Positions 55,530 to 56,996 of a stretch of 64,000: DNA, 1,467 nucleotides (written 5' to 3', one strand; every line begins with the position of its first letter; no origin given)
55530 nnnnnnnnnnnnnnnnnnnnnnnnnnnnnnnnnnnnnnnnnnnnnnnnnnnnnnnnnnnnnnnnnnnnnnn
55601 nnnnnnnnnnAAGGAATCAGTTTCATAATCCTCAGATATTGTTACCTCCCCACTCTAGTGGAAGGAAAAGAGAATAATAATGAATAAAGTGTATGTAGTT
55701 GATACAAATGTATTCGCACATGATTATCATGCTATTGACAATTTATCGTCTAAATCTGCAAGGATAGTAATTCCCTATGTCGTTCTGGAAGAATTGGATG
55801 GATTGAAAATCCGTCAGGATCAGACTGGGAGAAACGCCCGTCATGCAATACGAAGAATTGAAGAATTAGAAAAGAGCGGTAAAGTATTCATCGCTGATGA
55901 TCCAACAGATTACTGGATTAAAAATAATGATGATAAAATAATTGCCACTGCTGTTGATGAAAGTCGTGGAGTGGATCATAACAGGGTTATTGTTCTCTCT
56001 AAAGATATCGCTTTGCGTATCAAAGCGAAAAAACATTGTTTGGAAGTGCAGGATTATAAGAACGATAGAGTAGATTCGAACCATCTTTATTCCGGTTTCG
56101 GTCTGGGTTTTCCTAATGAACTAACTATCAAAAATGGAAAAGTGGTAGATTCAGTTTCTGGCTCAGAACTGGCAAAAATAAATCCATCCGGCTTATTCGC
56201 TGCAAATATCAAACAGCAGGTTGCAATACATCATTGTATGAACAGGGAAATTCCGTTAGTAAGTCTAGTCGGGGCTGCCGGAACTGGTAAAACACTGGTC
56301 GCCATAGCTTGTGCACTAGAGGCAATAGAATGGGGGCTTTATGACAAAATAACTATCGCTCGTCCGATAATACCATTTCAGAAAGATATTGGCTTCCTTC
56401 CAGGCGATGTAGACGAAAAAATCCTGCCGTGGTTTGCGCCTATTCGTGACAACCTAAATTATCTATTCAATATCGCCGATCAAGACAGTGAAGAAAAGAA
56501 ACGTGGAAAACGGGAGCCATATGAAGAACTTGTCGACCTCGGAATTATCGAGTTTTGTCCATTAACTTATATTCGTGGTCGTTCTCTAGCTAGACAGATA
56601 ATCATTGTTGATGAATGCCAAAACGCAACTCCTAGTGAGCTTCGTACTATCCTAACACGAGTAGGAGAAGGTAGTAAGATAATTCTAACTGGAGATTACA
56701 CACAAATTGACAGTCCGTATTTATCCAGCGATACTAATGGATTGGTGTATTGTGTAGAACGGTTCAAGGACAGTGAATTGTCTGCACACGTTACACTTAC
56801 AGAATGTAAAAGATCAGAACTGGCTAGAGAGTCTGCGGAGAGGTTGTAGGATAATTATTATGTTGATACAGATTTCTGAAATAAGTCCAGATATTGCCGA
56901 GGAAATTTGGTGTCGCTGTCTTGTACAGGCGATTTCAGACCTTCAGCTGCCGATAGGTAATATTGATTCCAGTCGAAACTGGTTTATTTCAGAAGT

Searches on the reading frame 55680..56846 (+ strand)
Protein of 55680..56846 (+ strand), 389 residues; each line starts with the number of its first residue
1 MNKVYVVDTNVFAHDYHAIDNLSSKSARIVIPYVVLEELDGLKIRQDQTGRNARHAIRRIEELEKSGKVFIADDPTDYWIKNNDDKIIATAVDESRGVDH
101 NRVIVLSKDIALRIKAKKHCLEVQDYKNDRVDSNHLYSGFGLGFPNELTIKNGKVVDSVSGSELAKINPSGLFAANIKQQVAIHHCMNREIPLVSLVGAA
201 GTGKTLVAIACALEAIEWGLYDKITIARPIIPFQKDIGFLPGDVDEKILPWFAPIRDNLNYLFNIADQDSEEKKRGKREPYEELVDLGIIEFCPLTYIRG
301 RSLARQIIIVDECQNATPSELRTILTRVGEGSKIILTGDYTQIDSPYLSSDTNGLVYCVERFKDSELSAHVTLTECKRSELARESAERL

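Call 12: search_protein_families(library=phrogs, proteins=[window:55680-56846:+], max_evalue=0.00001)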
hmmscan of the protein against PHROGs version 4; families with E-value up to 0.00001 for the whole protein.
window:55680-56846:+ (389 aa): 3 families
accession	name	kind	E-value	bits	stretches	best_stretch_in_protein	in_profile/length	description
phrog_2765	-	other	1.2e-95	322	2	163-385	223-439/443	PhoH-like phosphate starvation-inducible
phrog_170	-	other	3.7e-60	205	1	175-386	76-274/323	PhoH-like phosphate starvation-inducible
phrog_32482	-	other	1.2e-08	35.1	1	200-342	404-533/589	PhoH-like phosphate starvation-inducible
